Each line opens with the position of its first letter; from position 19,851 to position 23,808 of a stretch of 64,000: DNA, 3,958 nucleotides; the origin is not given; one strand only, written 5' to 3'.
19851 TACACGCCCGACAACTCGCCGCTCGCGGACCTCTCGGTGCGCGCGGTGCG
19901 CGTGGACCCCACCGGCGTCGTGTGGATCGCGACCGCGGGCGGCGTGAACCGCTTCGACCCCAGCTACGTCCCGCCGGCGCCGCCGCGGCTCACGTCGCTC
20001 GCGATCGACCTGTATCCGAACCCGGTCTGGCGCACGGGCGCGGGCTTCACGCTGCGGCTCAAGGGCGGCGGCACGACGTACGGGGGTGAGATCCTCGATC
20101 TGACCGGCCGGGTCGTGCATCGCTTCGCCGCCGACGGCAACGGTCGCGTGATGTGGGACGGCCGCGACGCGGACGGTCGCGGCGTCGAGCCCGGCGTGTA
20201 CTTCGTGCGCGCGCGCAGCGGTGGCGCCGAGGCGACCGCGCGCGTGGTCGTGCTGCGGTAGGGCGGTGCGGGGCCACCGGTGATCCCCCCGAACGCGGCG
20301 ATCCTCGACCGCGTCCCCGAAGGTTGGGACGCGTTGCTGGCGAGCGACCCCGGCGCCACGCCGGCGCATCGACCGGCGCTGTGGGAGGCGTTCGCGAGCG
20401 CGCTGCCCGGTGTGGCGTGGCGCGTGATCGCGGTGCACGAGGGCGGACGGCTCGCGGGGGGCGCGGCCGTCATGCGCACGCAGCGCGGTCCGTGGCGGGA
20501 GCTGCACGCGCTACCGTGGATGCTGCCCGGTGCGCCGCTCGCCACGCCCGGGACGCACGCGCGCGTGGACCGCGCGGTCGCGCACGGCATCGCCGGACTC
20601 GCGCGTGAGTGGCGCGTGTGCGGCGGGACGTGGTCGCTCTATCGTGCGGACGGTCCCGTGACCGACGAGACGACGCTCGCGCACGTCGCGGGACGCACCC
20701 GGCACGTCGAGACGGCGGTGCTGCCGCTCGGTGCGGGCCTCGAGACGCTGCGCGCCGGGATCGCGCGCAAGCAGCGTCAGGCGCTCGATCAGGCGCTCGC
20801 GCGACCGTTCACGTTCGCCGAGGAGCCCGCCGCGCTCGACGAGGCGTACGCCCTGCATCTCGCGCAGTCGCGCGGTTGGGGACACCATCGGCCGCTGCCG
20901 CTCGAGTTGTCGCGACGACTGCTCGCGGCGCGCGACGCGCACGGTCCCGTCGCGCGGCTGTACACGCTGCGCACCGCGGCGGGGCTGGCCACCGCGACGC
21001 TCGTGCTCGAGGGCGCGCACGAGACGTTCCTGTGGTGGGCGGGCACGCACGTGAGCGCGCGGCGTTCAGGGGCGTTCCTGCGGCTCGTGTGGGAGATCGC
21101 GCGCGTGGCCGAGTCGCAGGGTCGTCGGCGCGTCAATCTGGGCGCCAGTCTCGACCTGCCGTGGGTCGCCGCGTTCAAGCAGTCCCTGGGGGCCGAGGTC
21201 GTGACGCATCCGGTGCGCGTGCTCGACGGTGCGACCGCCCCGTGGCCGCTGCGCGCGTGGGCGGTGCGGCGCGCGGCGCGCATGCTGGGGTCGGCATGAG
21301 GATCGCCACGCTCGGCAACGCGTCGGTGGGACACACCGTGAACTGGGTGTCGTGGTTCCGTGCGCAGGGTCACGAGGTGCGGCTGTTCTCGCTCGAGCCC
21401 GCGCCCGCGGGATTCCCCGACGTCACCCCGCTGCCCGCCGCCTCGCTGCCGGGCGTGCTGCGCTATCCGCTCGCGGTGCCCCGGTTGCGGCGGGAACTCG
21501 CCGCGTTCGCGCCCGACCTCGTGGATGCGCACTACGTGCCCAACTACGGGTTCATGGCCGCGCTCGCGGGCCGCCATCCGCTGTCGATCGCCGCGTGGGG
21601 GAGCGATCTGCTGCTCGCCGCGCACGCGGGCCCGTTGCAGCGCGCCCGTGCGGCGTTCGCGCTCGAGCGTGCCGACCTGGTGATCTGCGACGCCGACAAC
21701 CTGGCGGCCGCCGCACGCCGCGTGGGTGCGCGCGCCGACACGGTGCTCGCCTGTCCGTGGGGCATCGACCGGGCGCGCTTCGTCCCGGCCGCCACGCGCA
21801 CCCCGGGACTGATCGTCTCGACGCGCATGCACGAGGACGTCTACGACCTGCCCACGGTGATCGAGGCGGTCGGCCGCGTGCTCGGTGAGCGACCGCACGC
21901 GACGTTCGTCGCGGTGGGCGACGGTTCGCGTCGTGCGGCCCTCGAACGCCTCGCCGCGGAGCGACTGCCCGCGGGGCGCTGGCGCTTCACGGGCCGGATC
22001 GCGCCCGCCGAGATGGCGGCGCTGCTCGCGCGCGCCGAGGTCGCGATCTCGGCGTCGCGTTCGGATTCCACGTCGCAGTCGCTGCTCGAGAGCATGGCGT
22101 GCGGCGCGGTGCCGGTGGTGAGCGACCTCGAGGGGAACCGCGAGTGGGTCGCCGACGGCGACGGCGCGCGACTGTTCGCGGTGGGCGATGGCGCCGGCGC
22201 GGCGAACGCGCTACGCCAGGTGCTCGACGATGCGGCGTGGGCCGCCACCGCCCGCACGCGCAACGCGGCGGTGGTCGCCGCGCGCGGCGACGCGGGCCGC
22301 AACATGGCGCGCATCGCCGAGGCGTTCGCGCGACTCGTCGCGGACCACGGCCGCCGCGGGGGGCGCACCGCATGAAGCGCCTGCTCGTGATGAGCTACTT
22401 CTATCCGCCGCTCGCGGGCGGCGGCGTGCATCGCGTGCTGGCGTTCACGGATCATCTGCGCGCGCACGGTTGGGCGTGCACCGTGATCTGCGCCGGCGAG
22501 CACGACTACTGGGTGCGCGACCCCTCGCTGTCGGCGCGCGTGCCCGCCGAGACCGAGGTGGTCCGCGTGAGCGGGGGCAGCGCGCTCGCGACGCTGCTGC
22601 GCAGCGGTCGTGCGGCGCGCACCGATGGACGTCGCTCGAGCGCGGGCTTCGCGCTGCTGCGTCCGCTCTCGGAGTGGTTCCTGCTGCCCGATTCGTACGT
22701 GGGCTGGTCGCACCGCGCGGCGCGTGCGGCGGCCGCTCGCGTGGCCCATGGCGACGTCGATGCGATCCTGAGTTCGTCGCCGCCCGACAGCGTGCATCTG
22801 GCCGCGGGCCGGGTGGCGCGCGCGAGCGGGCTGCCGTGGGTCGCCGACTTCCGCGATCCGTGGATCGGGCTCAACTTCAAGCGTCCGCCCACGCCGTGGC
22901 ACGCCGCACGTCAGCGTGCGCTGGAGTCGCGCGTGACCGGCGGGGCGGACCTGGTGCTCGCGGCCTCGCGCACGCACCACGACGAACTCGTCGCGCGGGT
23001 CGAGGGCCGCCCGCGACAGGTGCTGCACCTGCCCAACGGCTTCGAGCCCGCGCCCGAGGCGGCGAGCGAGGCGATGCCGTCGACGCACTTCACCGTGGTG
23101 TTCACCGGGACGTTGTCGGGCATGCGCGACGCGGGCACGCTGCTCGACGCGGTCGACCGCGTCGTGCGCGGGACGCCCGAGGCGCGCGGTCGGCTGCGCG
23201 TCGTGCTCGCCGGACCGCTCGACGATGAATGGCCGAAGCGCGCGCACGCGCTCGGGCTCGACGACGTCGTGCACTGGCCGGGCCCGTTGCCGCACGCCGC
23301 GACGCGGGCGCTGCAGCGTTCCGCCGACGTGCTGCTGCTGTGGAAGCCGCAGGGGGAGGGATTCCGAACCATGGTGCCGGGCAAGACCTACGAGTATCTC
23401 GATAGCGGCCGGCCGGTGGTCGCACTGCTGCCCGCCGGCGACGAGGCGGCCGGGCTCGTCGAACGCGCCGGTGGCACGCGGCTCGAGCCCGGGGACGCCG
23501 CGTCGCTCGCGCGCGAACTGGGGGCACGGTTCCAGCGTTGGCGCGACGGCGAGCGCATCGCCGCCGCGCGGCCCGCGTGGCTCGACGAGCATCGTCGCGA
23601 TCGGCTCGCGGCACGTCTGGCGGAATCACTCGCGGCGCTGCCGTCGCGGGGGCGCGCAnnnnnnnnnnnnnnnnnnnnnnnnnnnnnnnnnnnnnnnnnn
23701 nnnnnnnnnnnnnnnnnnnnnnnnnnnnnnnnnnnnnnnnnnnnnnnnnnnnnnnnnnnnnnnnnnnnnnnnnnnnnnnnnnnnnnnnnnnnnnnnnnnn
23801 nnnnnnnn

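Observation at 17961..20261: T9SS-type CTD beta-propeller protein encoded inside the glycan cluster next to a Wzx flippase: possible cargo-anchor glycan locus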

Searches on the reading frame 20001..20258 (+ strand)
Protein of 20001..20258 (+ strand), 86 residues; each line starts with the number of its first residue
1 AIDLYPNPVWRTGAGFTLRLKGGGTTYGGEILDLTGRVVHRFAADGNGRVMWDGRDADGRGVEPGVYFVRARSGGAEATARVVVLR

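Call 56: search_protein_representatives(alignment_id=A2)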
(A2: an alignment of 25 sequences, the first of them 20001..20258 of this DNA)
Query: 25 sequences, 85 profile positions. Proteins with E-value up to 0.001 (for the whole library): 122027; up to 1e-10: 2068; up to 1e-30: 42. The best 150 are listed.
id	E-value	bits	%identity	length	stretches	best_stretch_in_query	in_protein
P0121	1.3e-71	252.9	-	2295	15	11-77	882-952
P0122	8.7e-69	243.9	-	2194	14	5-72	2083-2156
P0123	2.8e-64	229.4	-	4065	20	21-69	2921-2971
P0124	2.2e-60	216.9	-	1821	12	4-74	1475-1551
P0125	4.1e-52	190.4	-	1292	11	22-78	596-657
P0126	2.7e-51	187.8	-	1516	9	5-70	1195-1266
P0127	1.2e-50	185.7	-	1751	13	5-73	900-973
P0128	1.3e-50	185.6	-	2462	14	40-77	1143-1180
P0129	1.8e-48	178.8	-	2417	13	16-72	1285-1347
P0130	4.6e-46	171.0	-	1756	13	5-78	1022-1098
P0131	7.6e-46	170.3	-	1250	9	24-72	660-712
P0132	1.5e-44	166.2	-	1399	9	5-75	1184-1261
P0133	4.9e-42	158.1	-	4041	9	21-76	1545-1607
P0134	2.9e-41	155.6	-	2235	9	12-77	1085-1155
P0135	2.0e-39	149.7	-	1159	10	21-74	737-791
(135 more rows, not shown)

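Call 68: predict_structure(alignment_id=A2)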
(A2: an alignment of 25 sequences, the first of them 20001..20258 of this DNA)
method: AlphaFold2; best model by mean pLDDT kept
length: 86 residues; sequences in the alignment: 25
mean_pLDDT: 94.9   pTM: 0.84
mean pLDDT of the five models: 94.9, 94.7, 91.8, 90.6, 82.1
residues with pLDDT >= 90: 77; 70-90: 9; 50-70: 0; < 50: 0
segments of 3 or more residues with pLDDT < 50: none
pLDDT, mean of each block of 10 residues (from residue 1): 95 94 93 98 90 96 98 95 97
secondary structure, 60 per line:
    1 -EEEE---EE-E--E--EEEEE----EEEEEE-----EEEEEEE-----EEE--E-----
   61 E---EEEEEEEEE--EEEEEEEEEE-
elements in order: E2-5 E18-22 E27-32 E38-44 E50-52 E65-73 E76-85
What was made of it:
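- On T9SS type-A C-terminal sorting domain (TIGR04183 / PF18962): The CTD-only AF2 model has pLDDT 94.9 (call 68).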

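Call 70: fold_search(model_id=the predicted structure, library=pdb)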
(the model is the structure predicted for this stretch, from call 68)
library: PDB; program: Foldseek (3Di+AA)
matches with E <= 10: 1735; with E <= 0.001: 2
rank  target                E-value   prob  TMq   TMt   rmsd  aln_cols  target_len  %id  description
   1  5m11                  1.1e-04  1.00  0.75  0.10   2.7        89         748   27  Structural and functional probing of PorZ, an essential bacterial surface component of the type-IX secretion system of h (released 2016-11-09)
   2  8glk_D                9.0e-04  1.00  0.64  0.72   3.3        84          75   19  The Type 9 Secretion System dGldL peak II, NucA substrate bound complex (released 2024-01-31)
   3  6za2_B                1.1e-03  1.00  0.65  0.07   4.1       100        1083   25  Crystal structure of dimeric latent PorU from Porphyromonas gingivalis (released 2021-09-29)
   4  1xf1_A                2.0e-03  1.00  0.55  0.06   5.1        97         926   25  Structure of C5a peptidase- a key virulence factor from Streptococcus (released 2005-11-22)
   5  3eif                  3.8e-03  1.00  0.59  0.06   4.5        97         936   24  1.9 angstrom crystal structure of the active form of the C5a peptidase from Streptococcus pyogenes (ScpA) (released 2009-02-24)
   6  7bj3                  5.0e-03  1.00  0.63  0.07   4.2       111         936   22  ScpA from Streptococcus pyogenes, S512A active site mutant (released 2021-05-12)
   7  7yzx_A                7.3e-03  1.00  0.57  0.06   4.9        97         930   24  ScpA from Streptococcus pyogenes, D783A mutant. (released 2022-08-31)
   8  8bty_A                7.3e-03  1.00  0.57  0.06   4.9        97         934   24  Structure of the active form of ScpB, the C5a-peptidase from Streptococcus agalactiae. (released 2023-11-15)
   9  1h5b_B                1.1e-02  0.99  0.50  0.41   8.3       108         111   18  T cell receptor Valpha11 (AV11S5) domain (released 2001-06-21)
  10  3hs0_A                1.3e-02  1.00  0.61  0.11   3.9        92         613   18  Cobra Venom Factor (CVF) in complex with human factor B (released 2009-07-07)
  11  8b0g_A                1.4e-02  1.00  0.63  0.06   3.8        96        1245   14  2C9, C5b9-CD59 structure (released 2023-02-22)
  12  3hrz_A                1.6e-02  1.00  0.61  0.11   4.0        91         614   19  Cobra Venom Factor (CVF) in complex with human factor B (released 2009-07-07)
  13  9jz1_B                1.6e-02  1.00  0.55  0.24   4.3       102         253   16  Crystal structure of Nir2 C-terminal domain in complex with phosphate (released 2025-10-15)
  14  4g5a_A                1.7e-02  1.00  0.51  0.45   4.0        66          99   12  Crystal structure of a putative member of duf 3244 protein family (BT_1867) from Bacteroides thetaiotaomicron VPI-5482 (released 2012-09-19)
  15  2apf                  1.7e-02  0.99  0.46  0.39   6.9       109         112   17  Crystal Structure of the A52V/S54N/K66E variant of the murine T cell receptor V beta 8.2 domain (released 2006-03-21)
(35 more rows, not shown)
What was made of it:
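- On T9SS type-A C-terminal sorting domain (TIGR04183 / PF18962): The mirolase CTD is at rank 16 and FlgD at rank 20 (call 70).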

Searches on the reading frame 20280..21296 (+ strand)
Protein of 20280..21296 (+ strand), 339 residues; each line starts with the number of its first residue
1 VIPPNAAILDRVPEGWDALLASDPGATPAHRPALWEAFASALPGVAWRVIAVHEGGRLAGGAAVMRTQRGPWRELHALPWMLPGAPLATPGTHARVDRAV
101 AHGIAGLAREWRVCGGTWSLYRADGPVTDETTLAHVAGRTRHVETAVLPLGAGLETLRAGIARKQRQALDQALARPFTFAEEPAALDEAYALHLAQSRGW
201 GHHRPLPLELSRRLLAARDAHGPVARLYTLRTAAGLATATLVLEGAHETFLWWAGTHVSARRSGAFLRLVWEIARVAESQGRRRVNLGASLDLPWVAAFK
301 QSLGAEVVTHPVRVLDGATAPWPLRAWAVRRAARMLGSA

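Call 12: search_protein_families(library=pfam, proteins=[window:20280-21296:+], max_evalue=0.001)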
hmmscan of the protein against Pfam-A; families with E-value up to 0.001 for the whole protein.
window:20280-21296:+ (339 aa): 1 family
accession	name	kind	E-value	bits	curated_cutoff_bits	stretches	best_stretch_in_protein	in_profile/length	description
PF13480.13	Acetyltransf_6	-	6e-14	52.8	22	1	158-290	4-137/143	Acetyltransferase (GNAT) domain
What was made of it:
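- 20280..21299 (+): FemAB-family (VimA-like) putative aminoacyl transferase. Acetyltransf_6 52.8 bits (call 12).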

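Call 34: search_protein_families(library=ncbifam, proteins=[window:20280-21296:+], max_evalue=0.01)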
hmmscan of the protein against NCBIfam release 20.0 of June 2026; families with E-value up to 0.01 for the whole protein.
window:20280-21296:+ (339 aa): 1 family
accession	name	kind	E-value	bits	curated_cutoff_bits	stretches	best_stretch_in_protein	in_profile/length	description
TIGR03019.1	pepcterm_femAB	equivalog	1.2e-05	24.6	260.35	1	16-306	3-277/330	FemAB family XrtA/PEP-CTERM system-associated protein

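Call 55: search_solved_structures(query=window:20280-21296:+, max_evalue=10)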
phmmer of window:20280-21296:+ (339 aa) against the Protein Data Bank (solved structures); distinct sequences matched with E-value up to 10: 2.
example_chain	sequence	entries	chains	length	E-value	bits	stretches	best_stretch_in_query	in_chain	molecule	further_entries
9wqy_A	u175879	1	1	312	0.0013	21.5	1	143-311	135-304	aminoacyl-tRNA-dependent peptide synthase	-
9wqw_A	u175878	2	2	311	0.0039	19.9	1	144-311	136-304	aminoacyl-tRNA-dependent peptide synthase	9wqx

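Call 73: search_protein_families(library=ncbifam, alignment_id=A3, max_evalue=0.01)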
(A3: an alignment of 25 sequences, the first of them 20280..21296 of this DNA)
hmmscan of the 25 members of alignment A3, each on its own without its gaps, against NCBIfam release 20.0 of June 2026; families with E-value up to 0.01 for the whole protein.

A. member 1, window:20280-21296:+ (339 aa): 1 family
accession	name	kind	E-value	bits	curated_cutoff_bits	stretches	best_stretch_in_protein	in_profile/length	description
TIGR03019.1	pepcterm_femAB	equivalog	1.2e-05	24.6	260.35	1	16-306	3-277/330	FemAB family XrtA/PEP-CTERM system-associated protein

B. families by the number of members that match (of 25 scanned): 2 families
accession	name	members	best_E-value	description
TIGR03019.1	pepcterm_femAB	25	2.8e-14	FemAB family XrtA/PEP-CTERM system-associated protein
NF004779.0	PRK06125.1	1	0.0037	short-chain dehydrogenase/reductase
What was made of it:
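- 20280..21299 (+): TIGR03019 pepcterm_femAB hit in 25/25 orthologues, best 2.8e-14, all tested below the 260 cut-off (calls 34, 73).
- On Wbp/Vim linking-sugar pathway of T9SS anchoring: ORF 20280-21299 hits TIGR03019 in 25/25 orthologues (best 2.8e-14), but the window protein scores 24.6 bits against a cut-off of 260 (calls 34, 73).
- The FemAB-like gene matches TIGR03019 in 25/25 orthologues (call 73). It is adjacent to a VimA-like gene (call 73).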

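Call 74: search_solved_structures(query=A3, max_evalue=1)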
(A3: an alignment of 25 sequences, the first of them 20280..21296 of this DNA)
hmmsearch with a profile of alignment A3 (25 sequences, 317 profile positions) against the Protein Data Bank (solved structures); distinct sequences matched with E-value up to 1: 23.
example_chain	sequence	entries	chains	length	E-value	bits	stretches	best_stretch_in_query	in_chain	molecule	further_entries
9wqy_A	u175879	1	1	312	2.8e-13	53.1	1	139-308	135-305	aminoacyl-tRNA-dependent peptide synthase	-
9wqw_A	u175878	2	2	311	4.3e-12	49.2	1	141-308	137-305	aminoacyl-tRNA-dependent peptide synthase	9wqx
12lo_A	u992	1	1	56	0.12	14.9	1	77-117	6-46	Immunoglobulin G-binding protein G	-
4kgt_A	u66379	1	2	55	0.33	13.4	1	76-116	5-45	Streptococcal Protein GB1 Backbone Modified Variant: Aib10, D-Pro47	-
1mk4_A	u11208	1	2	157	0.35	13.3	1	241-300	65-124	Hypothetical protein yqjY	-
1xf8_A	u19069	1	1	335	0.4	13.2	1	161-287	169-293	FemX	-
1xe4_A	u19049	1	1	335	0.42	13.1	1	161-287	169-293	FemX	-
1ne9_A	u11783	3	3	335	0.42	13.1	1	161-287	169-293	FemX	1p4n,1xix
3gkr_A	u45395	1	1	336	0.42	13.1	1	161-287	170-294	FemX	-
4ii9_A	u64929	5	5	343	0.44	13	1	161-287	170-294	FemX | UDP-N-acetylmuramoylpentapeptide-lysine N(6)-alanyltransferase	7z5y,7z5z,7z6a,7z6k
6cne_A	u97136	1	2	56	0.44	13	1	76-117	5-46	Immunoglobulin G-binding protein G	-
2zw0_A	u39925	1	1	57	0.52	12.8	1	76-116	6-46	Protein LG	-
3mp9_A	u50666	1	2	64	0.52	12.8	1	72-117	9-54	Immunoglobulin G-binding protein G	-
6c9o_A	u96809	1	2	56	0.62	12.5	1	77-117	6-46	Immunoglobulin G-binding protein G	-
7cmz_A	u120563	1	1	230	0.65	12.5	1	95-196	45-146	DNA topoisomerase 2-binding protein 1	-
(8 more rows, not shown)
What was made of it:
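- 20280..21299 (+): Profile hit to aminoacyl-tRNA-dependent peptide synthase 9wqy at 2.8e-13 (call 74).
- On Wbp/Vim linking-sugar pathway of T9SS anchoring: The Fem-type fold is supported by 9wqy at 2.8e-13 (call 74).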

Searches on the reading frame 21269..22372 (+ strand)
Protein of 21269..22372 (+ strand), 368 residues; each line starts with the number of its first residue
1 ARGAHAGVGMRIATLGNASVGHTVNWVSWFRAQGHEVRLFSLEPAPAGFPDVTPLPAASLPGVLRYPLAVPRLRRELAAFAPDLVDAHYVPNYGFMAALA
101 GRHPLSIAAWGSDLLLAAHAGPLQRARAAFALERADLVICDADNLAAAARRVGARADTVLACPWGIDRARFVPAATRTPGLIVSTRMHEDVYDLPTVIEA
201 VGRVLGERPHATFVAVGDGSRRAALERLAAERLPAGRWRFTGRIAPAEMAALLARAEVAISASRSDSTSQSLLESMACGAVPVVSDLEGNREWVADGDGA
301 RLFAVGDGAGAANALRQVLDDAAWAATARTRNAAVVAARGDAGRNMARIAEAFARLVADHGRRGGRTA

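Call 12: search_protein_families(library=pfam, proteins=[window:21269-22372:+], max_evalue=0.001)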
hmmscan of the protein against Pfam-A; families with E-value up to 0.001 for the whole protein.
window:21269-22372:+ (368 aa): 6 families
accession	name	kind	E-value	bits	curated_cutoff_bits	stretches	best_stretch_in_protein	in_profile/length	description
PF13692.12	Glyco_trans_1_4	-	1.8e-21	77.3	27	1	181-321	4-142/142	Glycosyl transferases group 1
PF00534.26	Glycos_transf_1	-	1e-19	71.2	26.4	1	178-325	14-160/172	Glycosyl transferases group 1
PF13477.12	Glyco_trans_4_2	-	2.8e-15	57.1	23.4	1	11-141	1-138/139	Glycosyl transferase 4-like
PF13579.12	Glyco_trans_4_4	-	2.1e-12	48.1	29.7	1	23-163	7-156/158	Glycosyl transferase 4-like domain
PF13439.12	Glyco_transf_4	-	1.1e-11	45.5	28.5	1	22-170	7-170/170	Glycosyltransferase Family 4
PF13524.12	Glyco_trans_1_2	-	5.3e-08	33.4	25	1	209-339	13-132/144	Glycosyl transferase-like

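Call 34: search_protein_families(library=ncbifam, proteins=[window:21296-22372:+], max_evalue=0.01)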
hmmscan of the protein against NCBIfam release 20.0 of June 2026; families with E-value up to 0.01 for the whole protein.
window:21296-22372:+ (359 aa): 17 families
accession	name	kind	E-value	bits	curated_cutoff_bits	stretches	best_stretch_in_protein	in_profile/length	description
TIGR04063.1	stp3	hypoth_equivalog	1.9e-14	53.4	442.05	1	184-348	227-396/397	TIGR04063 family PEP-CTERM/XrtA system glycosyltransferase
NF038229.1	Glyco4_Geo_Pelo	equivalog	3.8e-12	45.9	400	1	63-345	46-334/338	GPMC system family 4 glycosyltransferase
TIGR03999.1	thiol_BshA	equivalog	3.9e-12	45.8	273.7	1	121-327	140-353/375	N-acetyl-alpha-D-glucosaminyl L-malate synthase BshA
TIGR03088.1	stp2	hypoth_equivalog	3.4e-11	42.8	409.05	1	176-328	201-354/374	TIGR03088 family PEP-CTERM/XrtA system glycosyltransferase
NF041876.1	EPS_EpsE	equivalog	6.2e-10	38.9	400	1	148-333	186-382/389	exopolysaccharide biosynthesis GT4 family glycosyltransferase EpsE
TIGR04348.1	TIGR04348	equivalog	5.2e-08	32.3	300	1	92-324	66-289/310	selenoneine biosynthesis selenosugar synthase SenB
TIGR04047.1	MSMEG_0565_glyc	hypoth_equivalog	7.3e-07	28.6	259.85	1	188-320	211-349/373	MSMEG_0565 family glycosyltransferase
NF053787.1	GlcN_PG_synth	equivalog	1.1e-05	24.4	480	0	236-324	251-338/361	N-acetylglucosaminyl phosphatidylglycerol synthase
TIGR03449.1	mycothiol_MshA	equivalog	5.4e-05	22.3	462.5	1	186-321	235-378/406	D-inositol-3-phosphate glycosyltransferase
NF050063.1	ProtGlycPglJ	equivalog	0.0004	19.7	500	1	202-320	223-340/363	N-acetylgalactosamine-N,N'-diacetylbacillosaminyl-diphospho-undecaprenol 4-alpha-N-acetylgalactosaminyltransferase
TIGR02149.1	glgA_Coryne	subfamily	0.00088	18.5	302.4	1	234-336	271-368/391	glycogen synthase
NF007640.0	PRK10307.1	subfamily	0.0019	17.2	276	0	186-259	245-315/411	WcaI family glycosyltransferase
NF049988.1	MGlcDAGSynMgs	equivalog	0.0025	17.2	400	1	184-288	227-331/398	alpha-monoglucosyldiacylglycerol synthase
NF041879.1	EPS_EpsH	equivalog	0.0037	16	800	1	204-302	270-365/431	exopolysaccharide biosynthesis glycosyltransferase EpsH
NF050056.1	ProtGlycPglH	equivalog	0.0053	15.9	600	1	201-315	211-322/354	GalNAc-alpha-(1->4)-GalNAc-alpha-(1->3)-diNAcBac-PP-undecaprenol alpha-1,4-N-acetyl-D-galactosaminyltransferase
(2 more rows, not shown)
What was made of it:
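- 21296..22375 (+): GT4 glycosyltransferase. Glyco_trans_1_4 and Glycos_transf_1 (call 12). stp3-like NCBIfam hit (call 34).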

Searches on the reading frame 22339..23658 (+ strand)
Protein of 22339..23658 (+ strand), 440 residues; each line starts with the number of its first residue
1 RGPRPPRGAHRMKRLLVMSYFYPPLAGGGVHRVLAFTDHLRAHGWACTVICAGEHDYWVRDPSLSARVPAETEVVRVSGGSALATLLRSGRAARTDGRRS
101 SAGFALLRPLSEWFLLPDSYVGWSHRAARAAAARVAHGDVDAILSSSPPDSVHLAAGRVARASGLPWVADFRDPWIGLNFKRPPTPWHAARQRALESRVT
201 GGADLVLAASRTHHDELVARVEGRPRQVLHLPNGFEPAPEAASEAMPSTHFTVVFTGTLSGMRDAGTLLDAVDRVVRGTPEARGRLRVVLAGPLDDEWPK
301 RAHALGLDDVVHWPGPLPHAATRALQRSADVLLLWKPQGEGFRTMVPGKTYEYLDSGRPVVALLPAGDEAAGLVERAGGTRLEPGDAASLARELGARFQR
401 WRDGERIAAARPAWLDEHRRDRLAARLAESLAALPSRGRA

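Call 12: search_protein_families(library=pfam, proteins=[window:22339-23658:+], max_evalue=0.001)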
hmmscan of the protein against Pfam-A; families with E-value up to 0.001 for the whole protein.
window:22339-23658:+ (440 aa): 3 families
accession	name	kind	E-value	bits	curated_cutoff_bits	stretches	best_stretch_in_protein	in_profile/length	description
PF13692.12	Glyco_trans_1_4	-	8.2e-10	39.5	27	1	251-394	2-136/142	Glycosyl transferases group 1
PF13439.12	Glyco_transf_4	-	5e-06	27.1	28.5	1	27-236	2-167/170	Glycosyltransferase Family 4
PF00534.26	Glycos_transf_1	-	2.8e-05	24.2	26.4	1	244-363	9-122/172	Glycosyl transferases group 1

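Call 34: search_protein_families(library=ncbifam, proteins=[window:22372-23658:+], max_evalue=0.01)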
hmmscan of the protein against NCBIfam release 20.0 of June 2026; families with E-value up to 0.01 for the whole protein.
window:22372-23658:+ (429 aa): 7 families
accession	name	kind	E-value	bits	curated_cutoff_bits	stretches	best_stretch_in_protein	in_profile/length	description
TIGR04063.1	stp3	hypoth_equivalog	1.3e-10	40.7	442.05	1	131-409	94-380/397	TIGR04063 family PEP-CTERM/XrtA system glycosyltransferase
NF038229.1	Glyco4_Geo_Pelo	equivalog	2e-06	27.1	400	1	182-330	99-249/338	GPMC system family 4 glycosyltransferase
TIGR03088.1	stp2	hypoth_equivalog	2.7e-06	26.7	409.05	1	229-384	184-333/374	TIGR03088 family PEP-CTERM/XrtA system glycosyltransferase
TIGR04047.1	MSMEG_0565_glyc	hypoth_equivalog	9e-05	21.7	259.85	1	245-415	199-366/373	MSMEG_0565 family glycosyltransferase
TIGR03449.1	mycothiol_MshA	equivalog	0.00018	20.5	462.5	1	181-388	154-368/406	D-inositol-3-phosphate glycosyltransferase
TIGR04348.1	TIGR04348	equivalog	0.0014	17.7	300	1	225-356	123-246/310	selenoneine biosynthesis selenosugar synthase SenB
NF047676.1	TeichurnBiosyTuaH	equivalog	0.0045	15.9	550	1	185-352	152-319/384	teichuronic acid biosynthesis protein TuaH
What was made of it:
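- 22372..23661 (+): GT4 glycosyltransferase. calls 12, 34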
